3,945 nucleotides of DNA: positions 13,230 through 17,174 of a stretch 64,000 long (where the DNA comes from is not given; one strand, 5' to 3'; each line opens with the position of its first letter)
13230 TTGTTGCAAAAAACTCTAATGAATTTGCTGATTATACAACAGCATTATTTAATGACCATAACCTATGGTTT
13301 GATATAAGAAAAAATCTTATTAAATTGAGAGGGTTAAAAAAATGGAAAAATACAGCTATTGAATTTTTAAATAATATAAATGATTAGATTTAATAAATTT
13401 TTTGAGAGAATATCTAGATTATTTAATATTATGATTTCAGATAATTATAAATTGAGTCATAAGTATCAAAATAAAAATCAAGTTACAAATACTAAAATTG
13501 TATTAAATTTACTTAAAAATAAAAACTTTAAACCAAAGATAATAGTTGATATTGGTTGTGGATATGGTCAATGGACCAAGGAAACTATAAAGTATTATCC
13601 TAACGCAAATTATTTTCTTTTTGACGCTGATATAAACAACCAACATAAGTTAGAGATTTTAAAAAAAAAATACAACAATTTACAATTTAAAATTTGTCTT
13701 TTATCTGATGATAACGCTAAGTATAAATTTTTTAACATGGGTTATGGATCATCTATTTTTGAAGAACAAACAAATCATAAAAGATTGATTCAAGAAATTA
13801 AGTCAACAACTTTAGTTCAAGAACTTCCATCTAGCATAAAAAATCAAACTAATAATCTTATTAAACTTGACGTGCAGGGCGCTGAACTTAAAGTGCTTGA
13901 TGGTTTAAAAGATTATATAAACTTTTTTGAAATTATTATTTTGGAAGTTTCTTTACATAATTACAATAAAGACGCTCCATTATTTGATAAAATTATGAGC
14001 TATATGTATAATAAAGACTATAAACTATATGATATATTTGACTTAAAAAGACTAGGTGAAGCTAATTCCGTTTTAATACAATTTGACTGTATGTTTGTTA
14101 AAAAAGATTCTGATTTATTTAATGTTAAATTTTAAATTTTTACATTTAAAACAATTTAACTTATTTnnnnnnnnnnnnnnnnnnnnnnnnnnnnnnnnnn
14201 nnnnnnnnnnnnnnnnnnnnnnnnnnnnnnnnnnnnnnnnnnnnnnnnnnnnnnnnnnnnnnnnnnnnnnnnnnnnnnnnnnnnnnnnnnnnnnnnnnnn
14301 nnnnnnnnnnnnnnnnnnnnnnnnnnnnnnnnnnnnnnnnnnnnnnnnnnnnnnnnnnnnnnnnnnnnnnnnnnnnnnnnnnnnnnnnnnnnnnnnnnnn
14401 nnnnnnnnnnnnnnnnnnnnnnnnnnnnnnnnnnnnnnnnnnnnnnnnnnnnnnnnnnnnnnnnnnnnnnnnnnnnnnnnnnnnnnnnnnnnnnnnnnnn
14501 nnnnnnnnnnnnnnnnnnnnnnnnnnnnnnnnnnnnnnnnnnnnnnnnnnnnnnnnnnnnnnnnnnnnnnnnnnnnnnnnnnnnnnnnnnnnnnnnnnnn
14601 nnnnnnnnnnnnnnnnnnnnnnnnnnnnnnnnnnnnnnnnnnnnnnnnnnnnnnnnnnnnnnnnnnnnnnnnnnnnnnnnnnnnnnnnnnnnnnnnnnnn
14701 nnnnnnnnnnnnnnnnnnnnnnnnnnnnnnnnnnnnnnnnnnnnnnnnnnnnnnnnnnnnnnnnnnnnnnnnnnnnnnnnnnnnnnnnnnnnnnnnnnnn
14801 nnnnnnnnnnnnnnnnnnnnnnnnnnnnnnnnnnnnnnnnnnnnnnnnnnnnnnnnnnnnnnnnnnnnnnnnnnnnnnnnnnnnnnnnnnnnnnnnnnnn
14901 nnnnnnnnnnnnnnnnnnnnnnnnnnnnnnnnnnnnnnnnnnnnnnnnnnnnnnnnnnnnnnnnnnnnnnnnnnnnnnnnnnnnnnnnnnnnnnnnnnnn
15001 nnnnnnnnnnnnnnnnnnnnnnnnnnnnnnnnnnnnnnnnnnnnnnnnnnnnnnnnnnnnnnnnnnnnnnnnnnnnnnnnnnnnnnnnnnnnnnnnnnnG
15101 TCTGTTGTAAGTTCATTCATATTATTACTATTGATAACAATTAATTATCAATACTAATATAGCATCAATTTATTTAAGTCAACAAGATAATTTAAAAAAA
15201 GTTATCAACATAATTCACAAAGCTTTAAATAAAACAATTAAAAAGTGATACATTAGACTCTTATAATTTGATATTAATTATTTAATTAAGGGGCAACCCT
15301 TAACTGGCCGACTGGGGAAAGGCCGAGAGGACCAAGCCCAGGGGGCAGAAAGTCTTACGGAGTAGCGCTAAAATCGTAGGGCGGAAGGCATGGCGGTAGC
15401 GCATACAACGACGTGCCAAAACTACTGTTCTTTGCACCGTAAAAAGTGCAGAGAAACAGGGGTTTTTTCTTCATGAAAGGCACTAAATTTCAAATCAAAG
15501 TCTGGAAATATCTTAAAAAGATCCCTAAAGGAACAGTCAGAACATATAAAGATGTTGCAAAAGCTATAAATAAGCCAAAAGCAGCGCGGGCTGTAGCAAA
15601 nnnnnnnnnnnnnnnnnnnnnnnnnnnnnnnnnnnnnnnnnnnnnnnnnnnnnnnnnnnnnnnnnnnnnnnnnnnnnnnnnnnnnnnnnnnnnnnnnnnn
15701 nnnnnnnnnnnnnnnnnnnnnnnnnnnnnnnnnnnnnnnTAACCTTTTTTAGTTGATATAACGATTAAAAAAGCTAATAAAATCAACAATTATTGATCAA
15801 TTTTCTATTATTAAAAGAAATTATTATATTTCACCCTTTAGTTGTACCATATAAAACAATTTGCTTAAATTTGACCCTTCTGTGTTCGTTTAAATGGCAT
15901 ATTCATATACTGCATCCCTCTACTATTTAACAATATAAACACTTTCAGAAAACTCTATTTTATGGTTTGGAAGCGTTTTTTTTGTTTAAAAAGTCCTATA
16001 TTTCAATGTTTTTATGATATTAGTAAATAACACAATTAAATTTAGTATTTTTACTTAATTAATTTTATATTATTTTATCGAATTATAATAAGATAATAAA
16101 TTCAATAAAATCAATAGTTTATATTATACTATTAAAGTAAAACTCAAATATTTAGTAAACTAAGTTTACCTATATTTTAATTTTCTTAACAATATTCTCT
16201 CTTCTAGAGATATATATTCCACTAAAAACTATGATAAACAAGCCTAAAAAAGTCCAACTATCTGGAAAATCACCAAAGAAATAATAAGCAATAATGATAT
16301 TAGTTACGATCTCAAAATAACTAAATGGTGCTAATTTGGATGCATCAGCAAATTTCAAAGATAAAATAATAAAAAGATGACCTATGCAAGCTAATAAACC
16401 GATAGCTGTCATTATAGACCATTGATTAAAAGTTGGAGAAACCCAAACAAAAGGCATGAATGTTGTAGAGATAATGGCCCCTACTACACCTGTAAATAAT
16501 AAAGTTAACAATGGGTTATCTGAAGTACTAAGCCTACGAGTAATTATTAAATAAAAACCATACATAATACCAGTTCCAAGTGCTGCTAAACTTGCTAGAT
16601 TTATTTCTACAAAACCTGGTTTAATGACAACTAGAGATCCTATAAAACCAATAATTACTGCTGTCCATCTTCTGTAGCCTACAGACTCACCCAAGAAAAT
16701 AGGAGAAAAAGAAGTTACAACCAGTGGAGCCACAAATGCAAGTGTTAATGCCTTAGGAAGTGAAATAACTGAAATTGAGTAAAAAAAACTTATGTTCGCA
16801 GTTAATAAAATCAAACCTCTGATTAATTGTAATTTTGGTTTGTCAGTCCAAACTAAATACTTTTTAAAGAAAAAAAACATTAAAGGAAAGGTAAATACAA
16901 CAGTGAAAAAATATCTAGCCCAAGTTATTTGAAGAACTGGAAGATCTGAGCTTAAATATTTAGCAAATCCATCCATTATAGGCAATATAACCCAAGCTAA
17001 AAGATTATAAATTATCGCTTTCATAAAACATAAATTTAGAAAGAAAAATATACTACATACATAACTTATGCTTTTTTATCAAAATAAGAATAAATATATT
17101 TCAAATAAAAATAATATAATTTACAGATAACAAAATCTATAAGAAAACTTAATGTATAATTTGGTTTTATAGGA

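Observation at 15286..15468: Unannotated ~180-nt GC-rich, double-pseudoknotted RNA between the recombinase and ogt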

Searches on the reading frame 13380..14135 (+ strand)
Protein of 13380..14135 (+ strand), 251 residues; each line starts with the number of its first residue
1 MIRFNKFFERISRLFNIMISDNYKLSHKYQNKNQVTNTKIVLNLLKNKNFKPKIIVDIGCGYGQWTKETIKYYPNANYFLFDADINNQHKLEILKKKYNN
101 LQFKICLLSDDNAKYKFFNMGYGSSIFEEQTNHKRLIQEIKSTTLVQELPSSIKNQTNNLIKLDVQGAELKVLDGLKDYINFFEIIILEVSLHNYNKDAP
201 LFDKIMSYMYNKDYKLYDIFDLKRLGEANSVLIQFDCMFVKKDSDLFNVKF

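Call 44: search_protein_families(library=pfam, proteins=[window:13380-14135:+])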
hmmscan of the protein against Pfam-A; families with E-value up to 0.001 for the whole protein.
window:13380-14135:+ (251 aa): 5 families
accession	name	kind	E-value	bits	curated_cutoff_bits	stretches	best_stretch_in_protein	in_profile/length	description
PF05050.19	Methyltransf_21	-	3.6e-11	43.9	22.7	1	123-216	72-173/173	Methyltransferase FkbM domain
PF13489.12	Methyltransf_23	-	0.00018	21.8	27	1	35-99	7-61/164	Methyltransferase domain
PF00891.24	Methyltransf_2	-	0.00034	20.5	22.3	0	24-82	34-93/210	O-methyltransferase domain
PF13649.12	Methyltransf_25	-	0.00042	21.4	27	0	55-117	1-60/97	Methyltransferase domain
PF05175.20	MTS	-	0.00076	19.6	23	0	38-86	20-66/170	Methyltransferase small domain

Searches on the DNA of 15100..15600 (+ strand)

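Call 4: search_rna_families(source=window, start=15100, end=15600, threshold=evalue, max_evalue=1, show_alignments=3)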
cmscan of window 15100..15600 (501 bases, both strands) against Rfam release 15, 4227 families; matches with E-value up to 1: 2.
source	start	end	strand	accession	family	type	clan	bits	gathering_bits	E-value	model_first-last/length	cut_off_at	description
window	15279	15419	+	RF02035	IMES-2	Gene;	-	158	54.7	1.3e-43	1-141/141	no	IMES-2 RNA motif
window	15420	15466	+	RF02616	SSRC8_2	Gene; sRNA;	-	11.7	72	0.69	1-281/281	no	Streptococcus sRNA 8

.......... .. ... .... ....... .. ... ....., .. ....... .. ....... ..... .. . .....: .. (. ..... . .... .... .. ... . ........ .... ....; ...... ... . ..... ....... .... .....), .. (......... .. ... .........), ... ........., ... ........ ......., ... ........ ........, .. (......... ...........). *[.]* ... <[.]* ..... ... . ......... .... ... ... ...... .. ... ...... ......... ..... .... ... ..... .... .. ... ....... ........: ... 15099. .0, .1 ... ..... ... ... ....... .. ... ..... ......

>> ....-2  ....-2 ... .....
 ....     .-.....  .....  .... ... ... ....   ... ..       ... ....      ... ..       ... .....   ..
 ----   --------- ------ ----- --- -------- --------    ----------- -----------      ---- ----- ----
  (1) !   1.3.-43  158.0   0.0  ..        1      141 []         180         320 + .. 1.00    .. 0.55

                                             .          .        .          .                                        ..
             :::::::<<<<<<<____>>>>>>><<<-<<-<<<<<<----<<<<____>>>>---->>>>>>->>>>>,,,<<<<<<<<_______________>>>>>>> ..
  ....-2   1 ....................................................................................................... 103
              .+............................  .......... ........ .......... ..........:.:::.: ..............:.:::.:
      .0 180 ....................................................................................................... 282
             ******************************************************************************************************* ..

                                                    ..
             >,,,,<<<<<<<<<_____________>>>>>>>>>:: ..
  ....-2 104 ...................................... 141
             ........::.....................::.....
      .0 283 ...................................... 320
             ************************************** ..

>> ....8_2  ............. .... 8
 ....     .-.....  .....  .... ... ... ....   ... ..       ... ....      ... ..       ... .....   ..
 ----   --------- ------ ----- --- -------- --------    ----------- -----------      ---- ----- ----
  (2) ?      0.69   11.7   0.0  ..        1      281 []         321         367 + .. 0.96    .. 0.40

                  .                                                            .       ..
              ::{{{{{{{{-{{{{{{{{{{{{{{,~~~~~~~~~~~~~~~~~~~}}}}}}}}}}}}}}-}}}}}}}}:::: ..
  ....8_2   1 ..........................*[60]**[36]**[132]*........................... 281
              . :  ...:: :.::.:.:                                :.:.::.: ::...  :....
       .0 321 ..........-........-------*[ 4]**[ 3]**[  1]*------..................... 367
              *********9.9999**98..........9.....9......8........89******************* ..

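Call 34: search_dna_similar(query=window:15279-15470:+, collection=phages, mode=distant, max_evalue=0.001)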
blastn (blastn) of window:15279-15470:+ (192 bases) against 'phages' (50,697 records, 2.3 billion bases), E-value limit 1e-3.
No match.

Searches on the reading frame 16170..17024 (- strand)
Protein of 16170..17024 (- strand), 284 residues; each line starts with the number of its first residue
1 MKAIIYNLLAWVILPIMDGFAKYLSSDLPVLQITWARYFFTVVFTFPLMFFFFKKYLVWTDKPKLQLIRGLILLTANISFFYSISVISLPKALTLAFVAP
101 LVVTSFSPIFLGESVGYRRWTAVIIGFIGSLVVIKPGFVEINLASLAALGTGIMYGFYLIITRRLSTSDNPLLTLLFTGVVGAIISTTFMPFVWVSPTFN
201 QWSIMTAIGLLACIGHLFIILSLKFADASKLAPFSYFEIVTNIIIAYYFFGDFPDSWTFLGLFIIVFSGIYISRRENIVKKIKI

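Call 44: search_protein_families(library=pfam, proteins=[window:16170-17024:-])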
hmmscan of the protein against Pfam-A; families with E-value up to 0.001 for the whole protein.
window:16170-17024:- (284 aa): 1 family
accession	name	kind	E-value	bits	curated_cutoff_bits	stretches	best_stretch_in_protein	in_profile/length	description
PF00892.27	EamA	-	2e-22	80.4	28.2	2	144-272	3-133/135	EamA-like transporter family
